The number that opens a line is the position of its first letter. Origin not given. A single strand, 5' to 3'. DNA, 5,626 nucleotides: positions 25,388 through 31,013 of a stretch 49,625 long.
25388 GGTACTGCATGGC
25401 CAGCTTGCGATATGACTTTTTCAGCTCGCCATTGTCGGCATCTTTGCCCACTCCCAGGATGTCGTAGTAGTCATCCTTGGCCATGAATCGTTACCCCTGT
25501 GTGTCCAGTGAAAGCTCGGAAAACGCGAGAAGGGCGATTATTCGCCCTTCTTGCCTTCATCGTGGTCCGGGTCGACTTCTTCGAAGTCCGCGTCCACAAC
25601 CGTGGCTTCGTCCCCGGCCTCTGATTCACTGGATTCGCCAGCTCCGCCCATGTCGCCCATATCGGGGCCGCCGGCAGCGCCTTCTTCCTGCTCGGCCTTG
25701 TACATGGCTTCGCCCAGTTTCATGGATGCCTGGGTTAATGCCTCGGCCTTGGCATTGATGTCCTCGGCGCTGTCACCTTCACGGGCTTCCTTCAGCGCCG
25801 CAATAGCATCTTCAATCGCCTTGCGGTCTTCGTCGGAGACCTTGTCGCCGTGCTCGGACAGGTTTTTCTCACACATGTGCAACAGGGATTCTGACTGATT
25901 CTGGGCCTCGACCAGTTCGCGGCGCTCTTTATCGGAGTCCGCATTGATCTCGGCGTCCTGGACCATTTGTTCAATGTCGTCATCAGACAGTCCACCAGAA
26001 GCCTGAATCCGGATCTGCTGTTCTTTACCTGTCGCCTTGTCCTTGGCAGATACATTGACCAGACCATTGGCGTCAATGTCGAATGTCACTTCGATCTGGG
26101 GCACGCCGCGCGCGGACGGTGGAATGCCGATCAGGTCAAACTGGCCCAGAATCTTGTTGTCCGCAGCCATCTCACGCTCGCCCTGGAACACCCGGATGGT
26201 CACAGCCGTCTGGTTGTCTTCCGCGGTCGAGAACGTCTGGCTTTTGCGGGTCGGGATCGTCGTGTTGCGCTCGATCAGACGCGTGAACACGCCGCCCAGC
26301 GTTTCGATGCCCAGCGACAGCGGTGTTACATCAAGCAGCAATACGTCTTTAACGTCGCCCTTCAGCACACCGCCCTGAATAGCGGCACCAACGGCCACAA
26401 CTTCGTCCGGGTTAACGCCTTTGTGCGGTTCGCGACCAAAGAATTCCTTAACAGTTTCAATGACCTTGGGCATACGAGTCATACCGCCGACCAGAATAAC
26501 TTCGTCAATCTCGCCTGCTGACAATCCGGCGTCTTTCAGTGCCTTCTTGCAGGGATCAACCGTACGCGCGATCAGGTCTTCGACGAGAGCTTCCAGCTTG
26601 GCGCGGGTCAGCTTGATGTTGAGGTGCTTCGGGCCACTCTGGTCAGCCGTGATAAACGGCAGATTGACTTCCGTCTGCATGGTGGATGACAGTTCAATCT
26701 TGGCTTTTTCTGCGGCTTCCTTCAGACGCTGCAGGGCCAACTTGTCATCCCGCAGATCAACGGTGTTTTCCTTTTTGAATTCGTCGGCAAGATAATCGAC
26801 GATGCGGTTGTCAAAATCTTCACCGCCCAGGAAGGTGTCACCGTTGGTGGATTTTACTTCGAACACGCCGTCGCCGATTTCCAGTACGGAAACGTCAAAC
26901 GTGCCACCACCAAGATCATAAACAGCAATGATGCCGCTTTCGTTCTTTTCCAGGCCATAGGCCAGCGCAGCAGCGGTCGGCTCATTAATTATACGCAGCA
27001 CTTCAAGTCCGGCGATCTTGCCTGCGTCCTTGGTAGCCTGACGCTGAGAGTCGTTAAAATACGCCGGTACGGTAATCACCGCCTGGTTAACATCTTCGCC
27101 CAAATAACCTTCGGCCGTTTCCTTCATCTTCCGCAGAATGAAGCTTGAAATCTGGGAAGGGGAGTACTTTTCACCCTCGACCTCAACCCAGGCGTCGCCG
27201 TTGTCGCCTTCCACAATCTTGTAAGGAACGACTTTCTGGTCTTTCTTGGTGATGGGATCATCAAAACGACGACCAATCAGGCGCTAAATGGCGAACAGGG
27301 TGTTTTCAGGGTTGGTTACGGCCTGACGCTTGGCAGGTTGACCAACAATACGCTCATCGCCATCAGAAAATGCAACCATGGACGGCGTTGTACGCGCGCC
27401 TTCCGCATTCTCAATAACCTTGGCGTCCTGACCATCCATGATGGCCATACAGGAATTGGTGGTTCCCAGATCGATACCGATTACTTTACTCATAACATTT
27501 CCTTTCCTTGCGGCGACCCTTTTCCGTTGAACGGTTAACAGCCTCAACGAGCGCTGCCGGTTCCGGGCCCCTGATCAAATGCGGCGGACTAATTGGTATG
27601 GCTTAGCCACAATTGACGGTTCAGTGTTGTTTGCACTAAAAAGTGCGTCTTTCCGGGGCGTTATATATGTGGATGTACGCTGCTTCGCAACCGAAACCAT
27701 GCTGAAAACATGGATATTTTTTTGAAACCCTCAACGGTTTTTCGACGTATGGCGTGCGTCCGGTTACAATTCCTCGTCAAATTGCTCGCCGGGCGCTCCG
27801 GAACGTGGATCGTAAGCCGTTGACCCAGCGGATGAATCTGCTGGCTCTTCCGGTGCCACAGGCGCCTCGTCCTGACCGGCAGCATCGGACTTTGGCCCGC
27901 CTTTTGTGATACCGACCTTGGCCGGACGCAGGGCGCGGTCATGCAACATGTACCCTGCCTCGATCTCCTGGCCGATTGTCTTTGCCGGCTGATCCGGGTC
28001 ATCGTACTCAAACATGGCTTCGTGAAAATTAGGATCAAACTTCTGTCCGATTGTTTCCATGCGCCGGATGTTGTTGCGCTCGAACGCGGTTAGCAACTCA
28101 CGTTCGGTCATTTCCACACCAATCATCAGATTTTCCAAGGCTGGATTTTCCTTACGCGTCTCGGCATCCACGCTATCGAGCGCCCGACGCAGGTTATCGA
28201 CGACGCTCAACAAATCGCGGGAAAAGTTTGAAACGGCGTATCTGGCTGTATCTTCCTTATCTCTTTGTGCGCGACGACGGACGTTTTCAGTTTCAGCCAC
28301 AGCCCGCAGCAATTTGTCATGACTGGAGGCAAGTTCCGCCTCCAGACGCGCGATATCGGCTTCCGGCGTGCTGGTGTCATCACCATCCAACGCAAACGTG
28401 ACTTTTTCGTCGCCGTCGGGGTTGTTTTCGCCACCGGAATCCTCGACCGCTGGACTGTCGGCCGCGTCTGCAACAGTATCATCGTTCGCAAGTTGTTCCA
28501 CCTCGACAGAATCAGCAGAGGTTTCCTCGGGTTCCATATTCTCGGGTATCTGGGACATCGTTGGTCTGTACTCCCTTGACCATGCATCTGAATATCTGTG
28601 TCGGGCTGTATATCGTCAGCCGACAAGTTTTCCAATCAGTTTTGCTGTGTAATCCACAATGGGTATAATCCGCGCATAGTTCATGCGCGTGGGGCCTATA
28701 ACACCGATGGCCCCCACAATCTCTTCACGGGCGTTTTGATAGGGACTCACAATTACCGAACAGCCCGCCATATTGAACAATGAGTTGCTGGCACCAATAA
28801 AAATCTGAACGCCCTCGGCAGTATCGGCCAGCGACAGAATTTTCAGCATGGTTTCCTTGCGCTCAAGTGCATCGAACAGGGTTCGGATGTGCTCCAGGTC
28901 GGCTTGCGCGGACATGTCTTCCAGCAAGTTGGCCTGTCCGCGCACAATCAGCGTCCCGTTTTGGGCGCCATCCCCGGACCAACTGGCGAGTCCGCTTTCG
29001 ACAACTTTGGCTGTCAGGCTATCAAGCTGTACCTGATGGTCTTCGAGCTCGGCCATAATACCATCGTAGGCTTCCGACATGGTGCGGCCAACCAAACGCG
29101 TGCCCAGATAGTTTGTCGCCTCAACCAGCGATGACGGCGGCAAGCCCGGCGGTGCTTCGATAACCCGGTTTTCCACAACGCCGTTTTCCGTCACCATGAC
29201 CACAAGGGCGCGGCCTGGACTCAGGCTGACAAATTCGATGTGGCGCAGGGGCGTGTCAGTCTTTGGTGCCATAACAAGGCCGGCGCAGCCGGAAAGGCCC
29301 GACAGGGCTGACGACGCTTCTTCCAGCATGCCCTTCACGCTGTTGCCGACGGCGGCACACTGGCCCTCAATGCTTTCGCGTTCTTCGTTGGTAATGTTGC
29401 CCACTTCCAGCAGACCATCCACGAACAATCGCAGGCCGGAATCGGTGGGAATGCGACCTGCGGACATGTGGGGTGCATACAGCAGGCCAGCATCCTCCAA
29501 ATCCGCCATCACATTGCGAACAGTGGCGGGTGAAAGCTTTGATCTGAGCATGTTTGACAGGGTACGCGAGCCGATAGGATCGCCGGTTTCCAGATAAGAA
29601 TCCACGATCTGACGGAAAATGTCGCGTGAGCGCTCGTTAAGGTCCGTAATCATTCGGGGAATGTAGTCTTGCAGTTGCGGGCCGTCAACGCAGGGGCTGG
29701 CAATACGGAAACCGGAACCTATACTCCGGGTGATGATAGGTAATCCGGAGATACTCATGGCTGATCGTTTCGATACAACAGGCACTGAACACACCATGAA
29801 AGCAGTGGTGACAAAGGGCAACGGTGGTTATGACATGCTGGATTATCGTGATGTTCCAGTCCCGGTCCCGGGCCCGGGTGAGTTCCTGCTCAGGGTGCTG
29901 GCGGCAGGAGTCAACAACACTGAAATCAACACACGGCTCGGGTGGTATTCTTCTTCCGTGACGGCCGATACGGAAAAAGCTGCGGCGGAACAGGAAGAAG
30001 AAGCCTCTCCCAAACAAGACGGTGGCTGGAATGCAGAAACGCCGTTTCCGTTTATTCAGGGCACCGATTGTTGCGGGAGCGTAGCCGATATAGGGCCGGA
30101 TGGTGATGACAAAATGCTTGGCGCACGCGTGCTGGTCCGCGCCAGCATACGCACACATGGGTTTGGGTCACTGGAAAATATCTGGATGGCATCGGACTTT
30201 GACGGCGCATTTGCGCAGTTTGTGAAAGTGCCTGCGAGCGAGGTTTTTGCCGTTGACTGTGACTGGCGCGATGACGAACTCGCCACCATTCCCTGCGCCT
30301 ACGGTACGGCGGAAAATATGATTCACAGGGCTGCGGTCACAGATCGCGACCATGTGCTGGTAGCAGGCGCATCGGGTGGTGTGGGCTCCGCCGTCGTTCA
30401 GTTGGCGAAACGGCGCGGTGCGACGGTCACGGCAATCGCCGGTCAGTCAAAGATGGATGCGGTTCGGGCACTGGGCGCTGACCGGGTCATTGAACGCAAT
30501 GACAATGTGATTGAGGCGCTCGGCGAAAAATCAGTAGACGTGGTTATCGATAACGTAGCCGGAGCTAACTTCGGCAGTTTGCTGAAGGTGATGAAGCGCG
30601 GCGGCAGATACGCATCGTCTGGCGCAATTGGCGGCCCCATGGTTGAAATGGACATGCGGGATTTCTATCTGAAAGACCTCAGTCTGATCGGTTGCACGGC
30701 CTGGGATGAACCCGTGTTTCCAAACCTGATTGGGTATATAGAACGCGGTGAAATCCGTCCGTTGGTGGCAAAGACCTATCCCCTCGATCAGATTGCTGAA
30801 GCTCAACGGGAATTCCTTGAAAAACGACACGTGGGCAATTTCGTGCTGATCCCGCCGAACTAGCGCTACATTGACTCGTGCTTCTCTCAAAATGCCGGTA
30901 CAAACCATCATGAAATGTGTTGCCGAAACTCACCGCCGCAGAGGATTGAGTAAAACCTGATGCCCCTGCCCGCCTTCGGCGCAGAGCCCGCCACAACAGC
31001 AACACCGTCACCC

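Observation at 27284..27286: dnaK carries a single in-frame TAG exactly at the conserved catalytic-lysine codon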

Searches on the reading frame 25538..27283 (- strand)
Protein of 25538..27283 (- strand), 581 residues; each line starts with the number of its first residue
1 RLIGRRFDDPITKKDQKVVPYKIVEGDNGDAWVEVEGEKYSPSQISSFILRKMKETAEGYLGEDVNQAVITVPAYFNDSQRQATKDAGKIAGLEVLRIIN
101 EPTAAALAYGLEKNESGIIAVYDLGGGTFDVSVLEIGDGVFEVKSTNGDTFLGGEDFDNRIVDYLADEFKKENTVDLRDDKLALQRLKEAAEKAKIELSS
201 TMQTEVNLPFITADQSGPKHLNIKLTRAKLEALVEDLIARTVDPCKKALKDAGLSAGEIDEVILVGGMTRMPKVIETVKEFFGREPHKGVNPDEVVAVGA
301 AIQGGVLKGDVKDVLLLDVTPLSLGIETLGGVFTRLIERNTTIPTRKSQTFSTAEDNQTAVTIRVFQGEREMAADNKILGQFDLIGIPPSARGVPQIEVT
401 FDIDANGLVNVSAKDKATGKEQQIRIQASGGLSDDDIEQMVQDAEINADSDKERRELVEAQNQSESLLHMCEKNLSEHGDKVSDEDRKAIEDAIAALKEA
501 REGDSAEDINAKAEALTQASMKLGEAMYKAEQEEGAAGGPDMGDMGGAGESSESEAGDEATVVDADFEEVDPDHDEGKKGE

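Call 12: search_protein_families(library=pfam, proteins=[window:25538-27283:-])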
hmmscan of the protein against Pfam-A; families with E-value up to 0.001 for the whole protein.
window:25538-27283:- (581 aa): 2 families
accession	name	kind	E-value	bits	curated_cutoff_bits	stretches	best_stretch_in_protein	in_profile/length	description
PF00012.26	HSP70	-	1.3e-242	806.8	20.6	1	1-529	67-599/599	Hsp70 protein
PF06723.19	MreB_Mbl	-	5.3e-16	58.8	27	1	64-301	92-316/327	MreB/Mbl protein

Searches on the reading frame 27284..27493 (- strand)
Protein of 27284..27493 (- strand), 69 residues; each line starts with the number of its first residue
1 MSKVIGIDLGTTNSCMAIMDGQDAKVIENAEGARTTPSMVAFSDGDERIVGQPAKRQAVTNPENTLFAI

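Call 8: list_cluster_members(proteins=[P0016, window:27287-27493:-, P0001])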
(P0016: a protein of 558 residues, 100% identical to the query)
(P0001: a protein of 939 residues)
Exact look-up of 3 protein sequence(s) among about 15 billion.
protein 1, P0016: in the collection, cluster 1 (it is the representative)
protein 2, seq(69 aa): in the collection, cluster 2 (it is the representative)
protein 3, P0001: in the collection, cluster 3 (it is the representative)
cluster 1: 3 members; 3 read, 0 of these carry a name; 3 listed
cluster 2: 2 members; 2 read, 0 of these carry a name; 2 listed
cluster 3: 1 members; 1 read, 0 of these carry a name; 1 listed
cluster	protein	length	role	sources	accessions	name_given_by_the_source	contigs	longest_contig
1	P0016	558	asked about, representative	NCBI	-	-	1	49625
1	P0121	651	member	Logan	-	-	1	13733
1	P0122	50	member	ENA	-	-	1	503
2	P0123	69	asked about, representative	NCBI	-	-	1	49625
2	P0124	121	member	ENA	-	-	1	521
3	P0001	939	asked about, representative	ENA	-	-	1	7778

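Call 12: search_protein_families(library=pfam, proteins=[window:27284-27493:-])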
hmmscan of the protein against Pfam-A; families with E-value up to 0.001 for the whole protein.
window:27284-27493:- (69 aa): 1 family
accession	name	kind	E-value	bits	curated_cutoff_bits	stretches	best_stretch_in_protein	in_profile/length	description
PF00012.26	HSP70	-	3e-28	98.9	20.6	1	4-69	1-65/599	Hsp70 protein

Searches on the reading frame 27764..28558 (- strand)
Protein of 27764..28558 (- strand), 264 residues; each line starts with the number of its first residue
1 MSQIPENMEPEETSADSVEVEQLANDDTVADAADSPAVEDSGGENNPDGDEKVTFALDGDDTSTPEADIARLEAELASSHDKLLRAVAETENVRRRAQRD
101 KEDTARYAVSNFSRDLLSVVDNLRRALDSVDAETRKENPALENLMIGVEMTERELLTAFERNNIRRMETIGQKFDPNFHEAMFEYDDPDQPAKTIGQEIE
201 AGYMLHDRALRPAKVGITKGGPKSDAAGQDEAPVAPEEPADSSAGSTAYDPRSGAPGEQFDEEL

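Call 12: search_protein_families(library=pfam, proteins=[window:27764-28558:-])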
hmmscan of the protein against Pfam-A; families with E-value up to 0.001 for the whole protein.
window:27764-28558:- (264 aa): 1 family
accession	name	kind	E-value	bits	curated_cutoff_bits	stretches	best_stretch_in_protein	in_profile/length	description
PF01025.24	GrpE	-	9.5e-48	162.4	25.8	1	60-219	11-165/165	GrpE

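Call 14: find_encoding_contigs(protein=window:27764-28558:-, flank=4000, max_places=6)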
Protein window:27764-28558:- (264 aa): no gene with exactly this product is on record in the collection.

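Call 33: find_homologous_proteins(query=window:27764-28558:-, max_evalue=1e-40)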
Query window:27764-28558:- (264 aa): 4086 proteins with E <= 1e-40 among 8000 candidates; the best 120 are listed.
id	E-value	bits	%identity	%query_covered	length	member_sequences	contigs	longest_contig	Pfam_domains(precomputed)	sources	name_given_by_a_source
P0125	1.5e-163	560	100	100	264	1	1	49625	PF01025.25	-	-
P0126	6.9e-107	375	72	100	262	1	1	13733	PF01025.25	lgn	-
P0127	3.9e-102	359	70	100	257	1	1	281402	PF01025.25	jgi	jgi:molecular chaperone GrpE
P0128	5.2e-100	352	68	100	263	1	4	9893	PF01025.25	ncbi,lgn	-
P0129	4.0e-98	346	69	100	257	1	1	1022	PF01025.25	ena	-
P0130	1.2e-97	344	68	100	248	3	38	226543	PF01025.25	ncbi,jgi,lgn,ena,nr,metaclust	ncbi:MAG: nucleotide exchange factor GrpE [Rhodospirillales bacterium]|jgi:molecular chaperone GrpE|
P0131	3.9e-86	307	61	100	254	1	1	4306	PF01025.25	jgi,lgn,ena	-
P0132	1.6e-85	305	58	100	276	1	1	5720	PF01025.25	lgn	-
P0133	3.9e-85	303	72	77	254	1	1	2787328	PF01025.25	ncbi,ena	-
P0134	3.2e-81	291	62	91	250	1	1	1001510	PF01025.25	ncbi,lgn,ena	-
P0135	1.8e-79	285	57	100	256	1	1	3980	PF01025.25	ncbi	-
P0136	1.1e-77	279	56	100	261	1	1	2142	PF01025.25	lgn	-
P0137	1.2e-76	276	57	100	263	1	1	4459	PF01025.25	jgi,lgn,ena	-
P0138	1.8e-76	275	65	78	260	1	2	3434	PF01025.25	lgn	-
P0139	4.7e-76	274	66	76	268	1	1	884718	PF01025.25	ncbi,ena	-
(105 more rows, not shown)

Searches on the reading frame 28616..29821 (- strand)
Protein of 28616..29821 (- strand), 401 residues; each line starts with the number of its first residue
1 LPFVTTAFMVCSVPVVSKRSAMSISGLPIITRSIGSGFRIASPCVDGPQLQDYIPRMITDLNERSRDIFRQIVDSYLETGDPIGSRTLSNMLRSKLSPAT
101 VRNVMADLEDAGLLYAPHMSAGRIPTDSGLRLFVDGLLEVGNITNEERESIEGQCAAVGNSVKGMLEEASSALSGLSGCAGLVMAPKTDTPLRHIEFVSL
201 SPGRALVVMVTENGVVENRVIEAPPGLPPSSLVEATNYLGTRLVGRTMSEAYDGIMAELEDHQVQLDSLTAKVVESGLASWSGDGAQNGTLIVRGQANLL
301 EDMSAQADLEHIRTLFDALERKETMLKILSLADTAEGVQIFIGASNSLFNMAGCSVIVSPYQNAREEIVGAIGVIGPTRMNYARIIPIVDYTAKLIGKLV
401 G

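Call 12: search_protein_families(library=pfam, proteins=[window:28616-29821:-])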
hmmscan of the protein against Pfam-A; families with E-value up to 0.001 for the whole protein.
window:28616-29821:- (401 aa): 1 family
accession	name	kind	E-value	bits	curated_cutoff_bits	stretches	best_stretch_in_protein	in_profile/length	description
PF01628.27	HrcA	-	1.9e-62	211.5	22.2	1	165-386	3-215/215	HrcA protein C terminal domain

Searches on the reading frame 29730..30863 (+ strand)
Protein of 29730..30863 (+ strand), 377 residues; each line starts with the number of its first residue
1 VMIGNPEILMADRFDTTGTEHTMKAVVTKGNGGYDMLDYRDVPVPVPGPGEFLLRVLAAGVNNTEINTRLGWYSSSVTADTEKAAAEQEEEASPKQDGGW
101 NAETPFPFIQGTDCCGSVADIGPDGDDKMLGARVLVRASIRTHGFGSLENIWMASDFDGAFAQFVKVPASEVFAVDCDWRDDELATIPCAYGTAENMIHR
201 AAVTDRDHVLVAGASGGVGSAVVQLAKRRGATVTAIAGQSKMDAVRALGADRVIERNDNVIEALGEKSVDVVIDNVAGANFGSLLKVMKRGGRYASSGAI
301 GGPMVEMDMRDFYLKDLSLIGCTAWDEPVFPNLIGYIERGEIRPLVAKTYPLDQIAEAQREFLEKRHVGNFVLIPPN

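Call 12: search_protein_families(library=pfam, proteins=[window:29730-30863:+])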
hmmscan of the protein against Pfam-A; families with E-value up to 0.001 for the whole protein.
window:29730-30863:+ (377 aa): 4 families
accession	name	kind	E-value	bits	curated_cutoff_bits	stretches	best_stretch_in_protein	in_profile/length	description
PF00107.32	ADH_zinc_N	-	2.2e-21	76.6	31.8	1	217-334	1-124/129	Zinc-binding dehydrogenase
PF13602.12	ADH_zinc_N_2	-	2.2e-16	61.4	27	1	248-373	1-134/134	Zinc-binding dehydrogenase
PF08240.17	ADH_N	-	1.6e-09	38.4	23.5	1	48-175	1-102/104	Alcohol dehydrogenase GroES-like domain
PF01370.27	Epimerase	-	0.00022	21.1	20.9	1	209-277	1-73/240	NAD dependent epimerase/dehydratase family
